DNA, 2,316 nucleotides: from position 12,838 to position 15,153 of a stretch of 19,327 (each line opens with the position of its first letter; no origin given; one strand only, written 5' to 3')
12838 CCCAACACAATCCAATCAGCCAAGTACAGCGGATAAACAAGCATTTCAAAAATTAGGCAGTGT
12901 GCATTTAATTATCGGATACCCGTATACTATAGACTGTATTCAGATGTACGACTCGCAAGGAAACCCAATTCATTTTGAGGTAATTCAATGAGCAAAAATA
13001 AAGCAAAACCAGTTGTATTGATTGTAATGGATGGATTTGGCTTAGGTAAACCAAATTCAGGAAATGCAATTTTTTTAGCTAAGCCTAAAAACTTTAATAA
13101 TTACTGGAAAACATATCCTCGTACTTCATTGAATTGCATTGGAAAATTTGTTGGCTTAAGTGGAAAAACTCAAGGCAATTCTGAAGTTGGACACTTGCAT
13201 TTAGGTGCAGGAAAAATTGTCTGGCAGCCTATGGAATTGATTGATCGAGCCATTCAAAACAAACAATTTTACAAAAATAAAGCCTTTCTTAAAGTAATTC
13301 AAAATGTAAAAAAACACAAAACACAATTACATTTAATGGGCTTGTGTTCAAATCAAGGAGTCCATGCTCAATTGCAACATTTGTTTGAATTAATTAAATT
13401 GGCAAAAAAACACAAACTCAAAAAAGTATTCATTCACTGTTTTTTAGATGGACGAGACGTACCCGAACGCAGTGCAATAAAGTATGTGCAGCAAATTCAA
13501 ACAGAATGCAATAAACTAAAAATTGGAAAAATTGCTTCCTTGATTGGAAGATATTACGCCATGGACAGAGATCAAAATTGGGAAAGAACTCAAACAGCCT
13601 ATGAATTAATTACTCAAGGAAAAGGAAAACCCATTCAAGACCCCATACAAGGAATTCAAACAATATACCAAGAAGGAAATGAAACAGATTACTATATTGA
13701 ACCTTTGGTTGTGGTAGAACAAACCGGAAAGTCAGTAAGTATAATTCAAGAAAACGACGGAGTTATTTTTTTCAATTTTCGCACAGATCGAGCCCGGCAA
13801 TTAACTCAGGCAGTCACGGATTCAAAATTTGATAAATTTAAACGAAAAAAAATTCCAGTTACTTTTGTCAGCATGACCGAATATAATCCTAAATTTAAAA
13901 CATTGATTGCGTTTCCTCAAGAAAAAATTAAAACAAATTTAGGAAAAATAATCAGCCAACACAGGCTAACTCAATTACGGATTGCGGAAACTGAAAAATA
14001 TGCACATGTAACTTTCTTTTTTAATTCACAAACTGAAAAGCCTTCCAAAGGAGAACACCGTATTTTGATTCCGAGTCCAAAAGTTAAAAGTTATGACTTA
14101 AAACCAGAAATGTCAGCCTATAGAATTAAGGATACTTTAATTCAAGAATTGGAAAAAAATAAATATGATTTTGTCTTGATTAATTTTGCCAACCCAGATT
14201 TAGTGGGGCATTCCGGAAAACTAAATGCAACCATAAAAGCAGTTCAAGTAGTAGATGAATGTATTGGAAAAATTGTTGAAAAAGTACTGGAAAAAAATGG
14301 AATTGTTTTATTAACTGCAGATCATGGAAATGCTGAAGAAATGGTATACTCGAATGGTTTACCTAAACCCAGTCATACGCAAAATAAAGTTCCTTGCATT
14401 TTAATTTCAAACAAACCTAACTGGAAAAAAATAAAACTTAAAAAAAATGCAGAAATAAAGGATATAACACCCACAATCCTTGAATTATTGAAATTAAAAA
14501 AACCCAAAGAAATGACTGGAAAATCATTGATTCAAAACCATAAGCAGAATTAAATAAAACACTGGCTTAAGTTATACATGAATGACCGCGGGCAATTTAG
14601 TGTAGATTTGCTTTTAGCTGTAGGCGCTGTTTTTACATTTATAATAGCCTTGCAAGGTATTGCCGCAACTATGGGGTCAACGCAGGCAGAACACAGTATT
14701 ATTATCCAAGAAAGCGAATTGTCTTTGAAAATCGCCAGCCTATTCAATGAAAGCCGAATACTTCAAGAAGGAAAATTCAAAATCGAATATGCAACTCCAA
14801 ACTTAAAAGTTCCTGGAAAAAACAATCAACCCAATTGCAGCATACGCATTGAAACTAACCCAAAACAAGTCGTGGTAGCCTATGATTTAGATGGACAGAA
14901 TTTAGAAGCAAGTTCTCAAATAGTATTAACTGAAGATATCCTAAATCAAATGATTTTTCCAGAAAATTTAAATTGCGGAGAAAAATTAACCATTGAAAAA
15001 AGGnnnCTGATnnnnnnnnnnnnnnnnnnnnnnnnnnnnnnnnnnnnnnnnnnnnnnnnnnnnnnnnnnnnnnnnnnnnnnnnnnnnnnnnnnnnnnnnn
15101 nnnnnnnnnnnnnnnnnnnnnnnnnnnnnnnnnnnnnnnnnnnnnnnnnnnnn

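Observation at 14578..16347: Tightly coupled four-gene operon of class III signal-peptide (type IV pilin-like) proteins with no assembly machinery nearby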

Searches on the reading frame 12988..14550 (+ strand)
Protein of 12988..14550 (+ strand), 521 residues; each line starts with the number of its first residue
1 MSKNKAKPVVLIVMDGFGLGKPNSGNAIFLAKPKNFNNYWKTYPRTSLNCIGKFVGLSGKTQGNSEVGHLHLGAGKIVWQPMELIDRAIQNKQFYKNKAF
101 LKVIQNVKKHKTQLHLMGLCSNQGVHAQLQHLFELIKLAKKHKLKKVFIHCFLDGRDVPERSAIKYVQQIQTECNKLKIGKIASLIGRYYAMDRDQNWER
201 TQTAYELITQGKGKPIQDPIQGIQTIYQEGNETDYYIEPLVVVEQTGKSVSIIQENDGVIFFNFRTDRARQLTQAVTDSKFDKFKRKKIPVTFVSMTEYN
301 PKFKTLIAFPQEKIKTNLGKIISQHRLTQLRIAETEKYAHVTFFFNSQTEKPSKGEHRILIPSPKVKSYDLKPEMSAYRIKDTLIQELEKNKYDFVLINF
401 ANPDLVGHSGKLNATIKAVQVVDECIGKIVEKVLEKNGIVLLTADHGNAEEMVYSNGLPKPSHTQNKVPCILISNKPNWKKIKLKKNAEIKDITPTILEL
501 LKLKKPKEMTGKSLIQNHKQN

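Call 8: search_protein_families(library=pfam, proteins=[window:12988-14550:+], max_evalue=0.01)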
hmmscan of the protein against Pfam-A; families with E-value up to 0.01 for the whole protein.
window:12988-14550:+ (521 aa): 4 families
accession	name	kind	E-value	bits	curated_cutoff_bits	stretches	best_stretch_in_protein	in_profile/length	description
PF06415.18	iPGM_N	-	4.1e-82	275.3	27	1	85-300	1-216/217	BPG-independent PGAM N-terminus (iPGM_N)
PF01676.23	Metalloenzyme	-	3.6e-71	240.1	24.3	1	7-505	1-252/252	Metalloenzyme superfamily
PF00884.28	Sulfatase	-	3.4e-08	33.6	25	1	392-501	200-299/301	Sulfatase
PF01663.27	Phosphodiest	-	1.3e-06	28.8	23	1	339-451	104-224/342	Type I phosphodiesterase / nucleotide pyrophosphatase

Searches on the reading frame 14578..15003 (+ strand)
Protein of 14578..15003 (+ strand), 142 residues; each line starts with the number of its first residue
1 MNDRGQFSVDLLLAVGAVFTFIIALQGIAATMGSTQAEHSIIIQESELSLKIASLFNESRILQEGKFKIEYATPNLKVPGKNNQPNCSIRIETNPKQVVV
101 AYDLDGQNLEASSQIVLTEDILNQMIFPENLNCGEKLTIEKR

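Call 5: search_protein_families(library=pfam, proteins=[window:14578-15003:+], max_evalue=10)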
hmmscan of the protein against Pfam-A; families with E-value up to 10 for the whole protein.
window:14578-15003:+ (142 aa): 1 family
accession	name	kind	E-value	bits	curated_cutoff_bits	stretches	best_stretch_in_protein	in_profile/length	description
PF02333.21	Phytase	-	0.2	11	21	1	81-111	57-87/375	Phytase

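Call 6: search_protein_families(library=ncbifam, proteins=[window:14578-15003:+], max_evalue=10)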
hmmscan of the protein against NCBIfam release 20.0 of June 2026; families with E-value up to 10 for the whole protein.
window:14578-15003:+ (142 aa): 0 families

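Call 12: search_solved_structures(query=window:14578-15003:+, max_evalue=10)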
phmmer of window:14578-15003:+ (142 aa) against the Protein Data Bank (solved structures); distinct sequences matched with E-value up to 10: 1.
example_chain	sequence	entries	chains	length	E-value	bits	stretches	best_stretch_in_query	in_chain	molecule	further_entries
5g3q_A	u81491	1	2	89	0.68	13.2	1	78-122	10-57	WNK1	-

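Call 40: search_protein_families(library=pfam, alignment_id=A4, max_evalue=1)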
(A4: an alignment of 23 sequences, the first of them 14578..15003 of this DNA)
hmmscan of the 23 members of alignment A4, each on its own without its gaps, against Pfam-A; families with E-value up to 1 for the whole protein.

A. member 1, window:14578-15003:+ (142 aa): 1 family
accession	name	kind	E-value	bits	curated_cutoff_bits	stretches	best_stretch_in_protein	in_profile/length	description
PF02333.21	Phytase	-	0.2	11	21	1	81-111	57-87/375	Phytase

B. families by the number of members that match (of 23 scanned): 19 families
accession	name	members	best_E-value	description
PF23958.1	DUF7287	1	0.0041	Family of unknown function (DUF7287)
PF22116.1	DUF6944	1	0.01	Family of unknown function (DUF6944)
PF19196.5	DUF5871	1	0.011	Family of unknown function (DUF5871)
PF24035.1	DUF7344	1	0.026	Domain of unknown function (DUF7344)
PF07006.16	DUF1310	1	0.029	Protein of unknown function (DUF1310)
PF00664.28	ABC_membrane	1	0.029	ABC transporter transmembrane region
PF01833.30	TIG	1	0.052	IPT/TIG domain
PF23712.1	Mkg_C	1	0.061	Monkey King C-terminal KA1 domain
PF20799.2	PIMT_C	1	0.063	Protein-L-isoaspartyl O-methyltransferase, C-terminal domain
PF23928.1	DUF7266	1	0.069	Family of unknown function (DUF7266)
PF24534.1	HMA_PCA1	1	0.073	PCA1 HMA heavy metal-associated domain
PF25154.1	TPR_AP5Z1_C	1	0.075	AP-5 complex subunit zeta-1, C-terminal TPR repeats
PF15492.12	Nbas_N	1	0.13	Neuroblastoma-amplified sequence, N terminal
PF14004.11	DUF4227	1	0.14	Protein of unknown function (DUF4227)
PF14221.11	DUF4330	1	0.14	Domain of unknown function (DUF4330)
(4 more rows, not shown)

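Call 47: search_solved_structures(query=A4, max_evalue=10)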
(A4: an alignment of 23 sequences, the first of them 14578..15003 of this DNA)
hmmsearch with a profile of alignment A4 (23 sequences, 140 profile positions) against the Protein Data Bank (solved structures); distinct sequences matched with E-value up to 10: 7.
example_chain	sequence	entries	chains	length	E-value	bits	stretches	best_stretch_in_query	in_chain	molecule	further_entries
4ncd_A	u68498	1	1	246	0.13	15.6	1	40-122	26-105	Gram-negative pili assembly chaperone, N-terminal domain protein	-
4y2o_A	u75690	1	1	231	0.3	14.4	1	40-123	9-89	CfA/I fimbrial subunit A (Colonization factor antigen subunit A putative chaperone)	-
6k73_A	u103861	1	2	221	0.37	14.1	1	40-122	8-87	Colonization factor antigen I chaperone CfaA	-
2z7c_A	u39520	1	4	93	0.37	14.1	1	23-90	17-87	DNA/RNA-binding protein Alba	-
4r80_A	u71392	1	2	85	0.53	13.6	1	56-108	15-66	OR486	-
2okf_A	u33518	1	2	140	0.59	13.5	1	34-65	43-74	FdxN element excision controlling factor protein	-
3kfo_A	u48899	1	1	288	7.6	9.9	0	26-80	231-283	Nucleoporin NUP133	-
